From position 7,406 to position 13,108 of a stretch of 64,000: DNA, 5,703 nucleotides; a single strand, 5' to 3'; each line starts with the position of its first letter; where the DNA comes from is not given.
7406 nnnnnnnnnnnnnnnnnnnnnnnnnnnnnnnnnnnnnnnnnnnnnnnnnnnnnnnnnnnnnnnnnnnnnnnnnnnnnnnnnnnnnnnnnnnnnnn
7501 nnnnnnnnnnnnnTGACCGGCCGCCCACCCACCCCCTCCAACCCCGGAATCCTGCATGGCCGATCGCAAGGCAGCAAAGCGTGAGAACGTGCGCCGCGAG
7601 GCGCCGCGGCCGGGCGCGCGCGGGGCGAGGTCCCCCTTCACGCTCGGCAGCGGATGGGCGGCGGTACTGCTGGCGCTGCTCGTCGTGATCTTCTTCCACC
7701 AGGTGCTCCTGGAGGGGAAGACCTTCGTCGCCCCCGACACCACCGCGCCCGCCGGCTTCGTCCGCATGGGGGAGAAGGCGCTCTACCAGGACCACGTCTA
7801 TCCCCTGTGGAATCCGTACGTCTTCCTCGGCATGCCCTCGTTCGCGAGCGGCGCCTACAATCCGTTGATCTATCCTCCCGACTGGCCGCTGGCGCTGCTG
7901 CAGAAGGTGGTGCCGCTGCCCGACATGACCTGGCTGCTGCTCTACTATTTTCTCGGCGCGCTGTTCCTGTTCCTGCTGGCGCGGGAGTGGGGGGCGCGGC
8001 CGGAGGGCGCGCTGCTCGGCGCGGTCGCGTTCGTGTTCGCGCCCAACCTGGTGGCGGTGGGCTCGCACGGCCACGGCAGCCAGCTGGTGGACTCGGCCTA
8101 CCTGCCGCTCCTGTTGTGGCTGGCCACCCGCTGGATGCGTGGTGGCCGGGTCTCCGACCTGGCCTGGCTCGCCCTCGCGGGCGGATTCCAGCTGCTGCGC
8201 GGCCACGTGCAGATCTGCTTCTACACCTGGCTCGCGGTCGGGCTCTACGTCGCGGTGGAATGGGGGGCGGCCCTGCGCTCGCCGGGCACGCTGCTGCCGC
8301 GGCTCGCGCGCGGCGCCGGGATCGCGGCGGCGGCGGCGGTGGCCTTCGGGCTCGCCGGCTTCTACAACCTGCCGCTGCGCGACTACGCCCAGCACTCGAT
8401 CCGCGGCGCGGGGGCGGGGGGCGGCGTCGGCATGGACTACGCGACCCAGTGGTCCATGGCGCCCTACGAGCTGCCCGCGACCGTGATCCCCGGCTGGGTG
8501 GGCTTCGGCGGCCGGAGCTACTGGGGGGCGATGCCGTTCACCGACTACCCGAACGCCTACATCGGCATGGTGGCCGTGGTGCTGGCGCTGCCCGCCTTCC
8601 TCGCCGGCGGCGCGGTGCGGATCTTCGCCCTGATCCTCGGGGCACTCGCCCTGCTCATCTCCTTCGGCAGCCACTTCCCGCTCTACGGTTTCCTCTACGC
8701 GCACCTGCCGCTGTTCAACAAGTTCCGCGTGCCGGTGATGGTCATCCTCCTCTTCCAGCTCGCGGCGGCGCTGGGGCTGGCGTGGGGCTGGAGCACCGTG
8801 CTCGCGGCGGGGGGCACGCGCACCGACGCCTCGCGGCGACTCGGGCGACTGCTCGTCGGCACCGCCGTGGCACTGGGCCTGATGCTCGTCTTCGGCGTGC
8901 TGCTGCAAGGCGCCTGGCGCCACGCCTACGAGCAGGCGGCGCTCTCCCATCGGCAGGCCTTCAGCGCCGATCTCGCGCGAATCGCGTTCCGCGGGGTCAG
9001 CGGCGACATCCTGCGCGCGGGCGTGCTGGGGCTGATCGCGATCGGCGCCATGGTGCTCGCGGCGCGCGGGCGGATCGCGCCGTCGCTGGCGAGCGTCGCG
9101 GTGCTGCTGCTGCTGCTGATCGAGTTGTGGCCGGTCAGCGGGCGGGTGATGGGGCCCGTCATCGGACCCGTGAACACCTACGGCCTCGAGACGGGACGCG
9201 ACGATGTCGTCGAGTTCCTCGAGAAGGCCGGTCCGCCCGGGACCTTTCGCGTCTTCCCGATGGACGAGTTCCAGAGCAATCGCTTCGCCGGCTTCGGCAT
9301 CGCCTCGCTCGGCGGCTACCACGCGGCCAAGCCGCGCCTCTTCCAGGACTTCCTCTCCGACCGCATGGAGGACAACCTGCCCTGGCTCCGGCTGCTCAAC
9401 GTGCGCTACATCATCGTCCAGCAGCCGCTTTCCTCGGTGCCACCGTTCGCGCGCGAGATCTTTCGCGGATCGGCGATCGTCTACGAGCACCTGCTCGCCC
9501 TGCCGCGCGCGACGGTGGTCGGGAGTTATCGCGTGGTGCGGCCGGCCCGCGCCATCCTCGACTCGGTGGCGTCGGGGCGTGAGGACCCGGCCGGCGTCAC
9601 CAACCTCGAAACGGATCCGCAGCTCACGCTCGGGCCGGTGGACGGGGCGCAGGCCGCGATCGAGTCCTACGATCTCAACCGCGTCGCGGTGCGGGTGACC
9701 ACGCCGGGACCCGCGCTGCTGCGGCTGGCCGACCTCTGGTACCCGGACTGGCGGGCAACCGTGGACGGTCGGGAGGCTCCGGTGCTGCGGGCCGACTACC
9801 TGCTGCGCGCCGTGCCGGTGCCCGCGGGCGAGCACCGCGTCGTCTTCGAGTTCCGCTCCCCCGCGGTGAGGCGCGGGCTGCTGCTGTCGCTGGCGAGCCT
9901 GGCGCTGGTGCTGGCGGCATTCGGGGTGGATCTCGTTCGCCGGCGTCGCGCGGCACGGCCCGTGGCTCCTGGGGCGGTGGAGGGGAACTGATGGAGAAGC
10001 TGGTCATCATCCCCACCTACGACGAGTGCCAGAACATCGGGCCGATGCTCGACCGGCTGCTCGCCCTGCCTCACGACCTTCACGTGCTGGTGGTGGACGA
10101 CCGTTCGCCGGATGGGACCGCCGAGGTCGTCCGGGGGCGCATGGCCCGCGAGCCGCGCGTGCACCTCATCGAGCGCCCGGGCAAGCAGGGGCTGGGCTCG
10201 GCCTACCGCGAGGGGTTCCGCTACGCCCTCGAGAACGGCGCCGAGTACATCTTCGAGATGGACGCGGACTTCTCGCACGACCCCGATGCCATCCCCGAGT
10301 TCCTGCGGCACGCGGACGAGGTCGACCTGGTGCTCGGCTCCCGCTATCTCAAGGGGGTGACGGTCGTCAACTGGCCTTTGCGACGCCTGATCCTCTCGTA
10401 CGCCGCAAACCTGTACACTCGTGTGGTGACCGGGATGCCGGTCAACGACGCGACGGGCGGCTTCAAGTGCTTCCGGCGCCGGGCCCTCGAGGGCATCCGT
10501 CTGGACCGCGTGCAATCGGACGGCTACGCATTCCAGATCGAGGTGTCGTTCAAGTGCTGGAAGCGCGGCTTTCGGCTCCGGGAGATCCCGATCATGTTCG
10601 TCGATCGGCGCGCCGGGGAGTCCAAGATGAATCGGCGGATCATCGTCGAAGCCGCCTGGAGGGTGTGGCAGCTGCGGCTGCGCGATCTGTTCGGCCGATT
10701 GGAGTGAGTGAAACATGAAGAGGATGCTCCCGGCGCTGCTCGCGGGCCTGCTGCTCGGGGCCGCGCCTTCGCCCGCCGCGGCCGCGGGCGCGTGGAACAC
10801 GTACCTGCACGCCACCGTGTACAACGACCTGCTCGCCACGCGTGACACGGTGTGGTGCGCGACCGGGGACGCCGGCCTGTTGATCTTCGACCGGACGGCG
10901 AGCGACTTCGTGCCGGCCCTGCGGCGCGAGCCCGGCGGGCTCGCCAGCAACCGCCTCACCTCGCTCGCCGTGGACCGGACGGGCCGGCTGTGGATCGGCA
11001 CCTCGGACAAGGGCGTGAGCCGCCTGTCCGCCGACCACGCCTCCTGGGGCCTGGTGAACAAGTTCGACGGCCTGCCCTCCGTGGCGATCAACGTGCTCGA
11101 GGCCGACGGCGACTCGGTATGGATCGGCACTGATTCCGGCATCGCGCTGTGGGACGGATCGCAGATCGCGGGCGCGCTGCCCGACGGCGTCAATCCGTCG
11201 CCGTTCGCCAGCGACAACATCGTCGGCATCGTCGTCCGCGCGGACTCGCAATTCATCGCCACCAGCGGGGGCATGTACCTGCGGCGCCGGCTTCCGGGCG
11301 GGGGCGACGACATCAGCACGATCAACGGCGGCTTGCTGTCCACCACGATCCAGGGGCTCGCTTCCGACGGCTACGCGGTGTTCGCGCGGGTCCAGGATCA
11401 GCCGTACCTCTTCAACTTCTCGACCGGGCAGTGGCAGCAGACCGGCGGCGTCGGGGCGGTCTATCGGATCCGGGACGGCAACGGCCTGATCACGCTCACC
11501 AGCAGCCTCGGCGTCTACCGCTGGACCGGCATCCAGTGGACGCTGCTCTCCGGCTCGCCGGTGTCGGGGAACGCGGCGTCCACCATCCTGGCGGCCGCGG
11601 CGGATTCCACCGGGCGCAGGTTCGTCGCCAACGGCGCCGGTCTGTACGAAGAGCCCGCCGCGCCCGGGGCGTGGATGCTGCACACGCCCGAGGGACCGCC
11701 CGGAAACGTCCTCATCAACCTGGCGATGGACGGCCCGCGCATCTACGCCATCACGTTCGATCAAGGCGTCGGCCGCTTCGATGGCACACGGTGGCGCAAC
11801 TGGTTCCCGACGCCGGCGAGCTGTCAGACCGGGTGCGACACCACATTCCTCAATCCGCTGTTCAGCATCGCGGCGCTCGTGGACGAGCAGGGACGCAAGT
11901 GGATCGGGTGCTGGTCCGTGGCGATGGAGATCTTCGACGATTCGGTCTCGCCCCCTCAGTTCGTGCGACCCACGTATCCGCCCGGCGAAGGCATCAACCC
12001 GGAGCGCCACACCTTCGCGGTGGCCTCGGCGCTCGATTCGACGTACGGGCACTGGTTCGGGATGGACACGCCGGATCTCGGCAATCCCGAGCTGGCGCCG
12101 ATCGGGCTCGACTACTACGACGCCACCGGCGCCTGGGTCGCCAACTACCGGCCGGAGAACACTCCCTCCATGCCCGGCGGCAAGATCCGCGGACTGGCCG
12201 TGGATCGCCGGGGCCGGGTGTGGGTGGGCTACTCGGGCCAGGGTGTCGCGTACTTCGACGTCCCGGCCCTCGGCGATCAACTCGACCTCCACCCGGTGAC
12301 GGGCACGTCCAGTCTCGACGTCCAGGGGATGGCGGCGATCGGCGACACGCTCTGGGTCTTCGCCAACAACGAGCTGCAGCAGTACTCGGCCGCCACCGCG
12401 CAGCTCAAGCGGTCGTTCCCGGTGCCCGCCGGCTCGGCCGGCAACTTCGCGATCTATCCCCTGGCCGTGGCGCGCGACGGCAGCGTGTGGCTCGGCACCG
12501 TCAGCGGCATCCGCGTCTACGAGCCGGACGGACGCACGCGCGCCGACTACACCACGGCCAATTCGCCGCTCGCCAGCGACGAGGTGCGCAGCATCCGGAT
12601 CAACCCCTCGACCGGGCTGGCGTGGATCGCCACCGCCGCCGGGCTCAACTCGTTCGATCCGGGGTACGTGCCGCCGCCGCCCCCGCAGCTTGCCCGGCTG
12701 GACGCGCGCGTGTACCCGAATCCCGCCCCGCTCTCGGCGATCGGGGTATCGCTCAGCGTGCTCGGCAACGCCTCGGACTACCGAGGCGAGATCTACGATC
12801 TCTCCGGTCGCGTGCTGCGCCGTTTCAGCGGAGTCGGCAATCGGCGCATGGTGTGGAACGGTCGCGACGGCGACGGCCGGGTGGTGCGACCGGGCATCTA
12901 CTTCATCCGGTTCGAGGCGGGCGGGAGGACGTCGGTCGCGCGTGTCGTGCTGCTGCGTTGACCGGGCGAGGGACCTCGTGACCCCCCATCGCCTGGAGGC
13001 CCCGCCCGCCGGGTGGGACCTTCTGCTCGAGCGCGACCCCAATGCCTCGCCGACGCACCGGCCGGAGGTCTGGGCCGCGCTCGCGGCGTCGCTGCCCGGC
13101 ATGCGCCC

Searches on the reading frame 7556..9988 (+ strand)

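Call 55: search_protein_families(library=pfam, proteins=[window:7556-9988:+], max_evalue=0.00001)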
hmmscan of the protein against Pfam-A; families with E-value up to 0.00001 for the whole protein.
window:7556-9988:+ (811 aa): 1 family
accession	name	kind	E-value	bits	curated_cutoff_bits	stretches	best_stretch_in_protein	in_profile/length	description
PF09586.16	YfhO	-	2.7e-07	29.8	28.5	1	730-778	787-835/835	Bacterial membrane protein YfhO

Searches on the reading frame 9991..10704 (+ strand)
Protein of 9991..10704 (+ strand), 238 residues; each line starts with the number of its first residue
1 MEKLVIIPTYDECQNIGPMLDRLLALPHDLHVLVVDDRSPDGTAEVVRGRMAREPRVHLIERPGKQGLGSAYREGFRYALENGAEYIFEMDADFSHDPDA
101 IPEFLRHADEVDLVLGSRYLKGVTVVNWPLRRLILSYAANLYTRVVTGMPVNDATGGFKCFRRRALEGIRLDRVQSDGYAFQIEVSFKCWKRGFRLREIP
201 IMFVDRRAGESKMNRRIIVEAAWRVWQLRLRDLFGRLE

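Call 55: search_protein_families(library=pfam, proteins=[window:9991-10704:+], max_evalue=0.00001)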
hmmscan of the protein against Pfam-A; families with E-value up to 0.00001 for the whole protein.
window:9991-10704:+ (238 aa): 2 families
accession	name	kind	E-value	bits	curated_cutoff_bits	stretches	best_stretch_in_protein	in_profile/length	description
PF00535.33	Glycos_transf_2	-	6.2e-31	108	23.3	1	5-168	2-166/168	Glycosyl transferase family 2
PF13641.12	Glyco_tranf_2_3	-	2.9e-07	31.2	27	1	5-196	5-201/230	Glycosyltransferase like family 2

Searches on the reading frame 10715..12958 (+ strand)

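Call 55: search_protein_families(library=pfam, proteins=[window:10715-12958:+], max_evalue=0.00001)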
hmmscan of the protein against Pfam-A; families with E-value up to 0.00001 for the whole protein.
window:10715-12958:+ (748 aa): 2 families
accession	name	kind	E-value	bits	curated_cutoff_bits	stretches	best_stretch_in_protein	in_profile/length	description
PF07494.17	Reg_prop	-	8.4e-14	50.4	20.4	0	75-97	1-23/24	Two component regulator propeller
PF08450.18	SGL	-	4.2e-07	30.3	26.3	0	43-101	50-108/246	SMP-30/Gluconolactonase/LRE-like region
